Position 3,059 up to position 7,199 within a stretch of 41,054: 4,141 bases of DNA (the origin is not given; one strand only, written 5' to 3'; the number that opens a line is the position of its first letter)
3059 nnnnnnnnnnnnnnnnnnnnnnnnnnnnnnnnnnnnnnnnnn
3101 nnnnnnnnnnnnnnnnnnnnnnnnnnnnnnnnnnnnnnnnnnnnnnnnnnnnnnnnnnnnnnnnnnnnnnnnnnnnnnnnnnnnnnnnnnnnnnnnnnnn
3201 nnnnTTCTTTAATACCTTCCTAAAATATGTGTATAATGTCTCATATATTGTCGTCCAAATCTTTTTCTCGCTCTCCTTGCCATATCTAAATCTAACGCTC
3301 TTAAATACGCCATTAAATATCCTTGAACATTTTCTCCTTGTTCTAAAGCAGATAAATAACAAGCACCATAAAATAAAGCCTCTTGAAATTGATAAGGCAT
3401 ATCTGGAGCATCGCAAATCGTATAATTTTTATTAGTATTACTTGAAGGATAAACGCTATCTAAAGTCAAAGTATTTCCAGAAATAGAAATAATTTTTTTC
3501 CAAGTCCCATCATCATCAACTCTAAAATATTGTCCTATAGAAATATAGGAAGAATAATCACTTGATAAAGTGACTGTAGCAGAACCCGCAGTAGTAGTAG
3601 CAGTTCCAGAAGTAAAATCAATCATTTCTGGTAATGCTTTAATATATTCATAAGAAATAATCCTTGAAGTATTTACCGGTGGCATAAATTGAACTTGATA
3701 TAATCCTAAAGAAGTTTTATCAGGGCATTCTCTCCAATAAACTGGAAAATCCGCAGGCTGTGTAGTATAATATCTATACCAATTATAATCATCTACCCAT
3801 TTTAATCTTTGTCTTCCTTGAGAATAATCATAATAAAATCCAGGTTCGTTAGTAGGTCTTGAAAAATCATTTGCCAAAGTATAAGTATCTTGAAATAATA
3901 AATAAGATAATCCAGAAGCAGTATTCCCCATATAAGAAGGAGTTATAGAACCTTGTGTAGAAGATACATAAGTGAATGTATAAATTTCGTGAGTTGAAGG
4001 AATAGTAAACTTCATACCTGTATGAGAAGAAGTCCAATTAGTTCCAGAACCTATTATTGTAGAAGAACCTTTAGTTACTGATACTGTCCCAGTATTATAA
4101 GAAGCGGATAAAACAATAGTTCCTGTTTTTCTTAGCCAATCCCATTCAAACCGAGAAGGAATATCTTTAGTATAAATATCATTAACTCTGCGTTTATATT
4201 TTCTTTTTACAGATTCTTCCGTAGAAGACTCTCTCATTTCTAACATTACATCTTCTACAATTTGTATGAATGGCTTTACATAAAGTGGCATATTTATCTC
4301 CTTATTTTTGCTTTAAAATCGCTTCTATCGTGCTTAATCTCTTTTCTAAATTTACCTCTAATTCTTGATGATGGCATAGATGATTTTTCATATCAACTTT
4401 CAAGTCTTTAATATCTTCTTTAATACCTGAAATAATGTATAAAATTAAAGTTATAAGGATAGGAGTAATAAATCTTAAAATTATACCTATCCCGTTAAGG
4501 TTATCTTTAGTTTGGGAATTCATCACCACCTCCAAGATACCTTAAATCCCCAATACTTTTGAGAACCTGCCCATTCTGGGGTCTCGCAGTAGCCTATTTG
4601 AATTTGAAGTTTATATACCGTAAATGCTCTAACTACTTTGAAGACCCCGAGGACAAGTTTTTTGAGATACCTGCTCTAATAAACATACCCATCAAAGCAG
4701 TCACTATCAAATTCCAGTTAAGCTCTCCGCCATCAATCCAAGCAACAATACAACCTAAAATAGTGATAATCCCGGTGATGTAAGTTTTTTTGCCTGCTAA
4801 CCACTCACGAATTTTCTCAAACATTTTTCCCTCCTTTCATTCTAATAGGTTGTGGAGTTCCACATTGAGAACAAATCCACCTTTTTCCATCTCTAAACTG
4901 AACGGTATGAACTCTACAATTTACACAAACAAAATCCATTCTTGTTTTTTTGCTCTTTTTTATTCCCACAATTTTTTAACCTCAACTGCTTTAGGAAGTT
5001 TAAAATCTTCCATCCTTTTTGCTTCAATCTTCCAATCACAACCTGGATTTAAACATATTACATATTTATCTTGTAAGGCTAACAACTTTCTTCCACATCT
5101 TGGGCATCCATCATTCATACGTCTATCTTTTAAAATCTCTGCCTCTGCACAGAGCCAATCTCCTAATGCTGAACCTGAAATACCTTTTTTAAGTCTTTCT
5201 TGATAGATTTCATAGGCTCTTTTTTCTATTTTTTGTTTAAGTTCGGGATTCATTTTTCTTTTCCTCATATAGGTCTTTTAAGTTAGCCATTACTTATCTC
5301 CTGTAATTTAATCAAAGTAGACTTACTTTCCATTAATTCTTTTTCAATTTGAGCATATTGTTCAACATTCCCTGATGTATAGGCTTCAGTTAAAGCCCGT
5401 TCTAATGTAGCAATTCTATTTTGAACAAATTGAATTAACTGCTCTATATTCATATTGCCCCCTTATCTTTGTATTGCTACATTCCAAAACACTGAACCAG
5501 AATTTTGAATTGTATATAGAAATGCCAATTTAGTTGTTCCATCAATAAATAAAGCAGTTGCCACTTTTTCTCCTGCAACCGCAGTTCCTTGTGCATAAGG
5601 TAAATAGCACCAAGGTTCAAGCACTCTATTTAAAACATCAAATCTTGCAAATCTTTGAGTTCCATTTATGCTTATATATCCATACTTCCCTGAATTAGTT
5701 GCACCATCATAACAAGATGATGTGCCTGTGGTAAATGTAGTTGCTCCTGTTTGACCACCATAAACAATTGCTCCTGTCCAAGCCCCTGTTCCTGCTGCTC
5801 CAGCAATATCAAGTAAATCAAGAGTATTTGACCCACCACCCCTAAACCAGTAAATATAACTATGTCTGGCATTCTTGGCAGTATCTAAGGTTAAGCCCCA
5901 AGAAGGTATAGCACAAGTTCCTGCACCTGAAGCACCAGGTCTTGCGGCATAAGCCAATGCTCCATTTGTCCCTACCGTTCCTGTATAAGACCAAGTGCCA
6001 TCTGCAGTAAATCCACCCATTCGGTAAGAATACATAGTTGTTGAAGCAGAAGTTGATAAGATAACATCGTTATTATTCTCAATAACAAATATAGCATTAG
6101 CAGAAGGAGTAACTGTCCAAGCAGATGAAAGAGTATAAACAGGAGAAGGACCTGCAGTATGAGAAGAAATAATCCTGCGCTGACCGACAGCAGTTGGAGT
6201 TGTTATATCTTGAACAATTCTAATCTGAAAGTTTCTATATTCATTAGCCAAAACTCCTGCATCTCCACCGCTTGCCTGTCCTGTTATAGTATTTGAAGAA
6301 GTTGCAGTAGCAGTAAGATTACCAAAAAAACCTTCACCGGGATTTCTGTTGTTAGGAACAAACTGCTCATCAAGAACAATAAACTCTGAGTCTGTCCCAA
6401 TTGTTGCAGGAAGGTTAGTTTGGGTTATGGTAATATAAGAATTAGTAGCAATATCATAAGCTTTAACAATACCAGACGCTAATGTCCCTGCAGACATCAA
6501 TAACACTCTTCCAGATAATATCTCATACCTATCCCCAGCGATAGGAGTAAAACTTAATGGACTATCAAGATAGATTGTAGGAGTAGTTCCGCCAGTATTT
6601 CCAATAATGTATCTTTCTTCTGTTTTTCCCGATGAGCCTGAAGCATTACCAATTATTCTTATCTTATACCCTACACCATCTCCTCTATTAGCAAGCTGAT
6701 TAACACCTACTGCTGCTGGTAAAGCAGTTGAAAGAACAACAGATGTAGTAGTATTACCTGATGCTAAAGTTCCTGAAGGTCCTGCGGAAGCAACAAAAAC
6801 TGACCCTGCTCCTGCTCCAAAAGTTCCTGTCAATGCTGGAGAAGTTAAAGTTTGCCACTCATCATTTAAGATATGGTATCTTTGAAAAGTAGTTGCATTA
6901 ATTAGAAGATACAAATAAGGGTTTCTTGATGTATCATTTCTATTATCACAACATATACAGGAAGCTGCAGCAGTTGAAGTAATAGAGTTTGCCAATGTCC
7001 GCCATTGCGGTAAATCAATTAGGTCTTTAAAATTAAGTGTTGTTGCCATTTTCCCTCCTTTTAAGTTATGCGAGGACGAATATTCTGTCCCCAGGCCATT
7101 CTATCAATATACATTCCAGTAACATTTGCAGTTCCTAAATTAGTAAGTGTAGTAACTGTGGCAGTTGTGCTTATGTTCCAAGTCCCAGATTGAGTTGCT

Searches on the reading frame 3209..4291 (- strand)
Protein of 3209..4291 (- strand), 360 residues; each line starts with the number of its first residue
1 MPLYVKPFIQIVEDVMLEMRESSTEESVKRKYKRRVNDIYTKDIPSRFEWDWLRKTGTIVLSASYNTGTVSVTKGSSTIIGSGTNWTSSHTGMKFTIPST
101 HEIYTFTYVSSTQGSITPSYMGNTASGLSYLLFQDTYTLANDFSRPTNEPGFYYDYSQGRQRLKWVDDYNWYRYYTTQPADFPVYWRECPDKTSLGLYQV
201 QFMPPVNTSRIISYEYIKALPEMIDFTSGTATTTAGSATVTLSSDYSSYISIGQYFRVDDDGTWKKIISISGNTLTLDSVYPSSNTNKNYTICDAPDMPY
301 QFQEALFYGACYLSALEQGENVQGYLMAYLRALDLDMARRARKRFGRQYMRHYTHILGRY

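Call 41: search_protein_families(library=phrogs, proteins=[window:3209-4291:-], max_evalue=0.001)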
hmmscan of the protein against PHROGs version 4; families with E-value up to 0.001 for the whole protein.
window:3209-4291:- (360 aa): 6 families
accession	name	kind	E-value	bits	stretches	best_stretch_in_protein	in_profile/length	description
phrog_2712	-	tail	2.1e-10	40.6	1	65-132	380-448/700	tail fiber protein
phrog_24607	-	tail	2.7e-06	27.1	1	63-141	3-84/674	tail protein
phrog_38424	-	unknown function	4.3e-06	26.8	1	66-132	5-72/488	-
phrog_12714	-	unknown function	6e-06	26.1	1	63-93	4-34/568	-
phrog_1980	-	tail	8e-06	26.4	1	65-132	4-75/449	tail fiber protein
phrog_34307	-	unknown function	0.00033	20.7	1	65-131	4-71/407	-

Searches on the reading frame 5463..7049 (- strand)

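Call 41: search_protein_families(library=phrogs, proteins=[window:5463-7049:-], max_evalue=0.001)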
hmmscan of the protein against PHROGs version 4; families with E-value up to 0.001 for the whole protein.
window:5463-7049:- (528 aa): 1 family
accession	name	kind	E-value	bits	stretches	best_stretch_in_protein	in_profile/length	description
phrog_12615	-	unknown function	0.00012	22.4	0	16-77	123-183/290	-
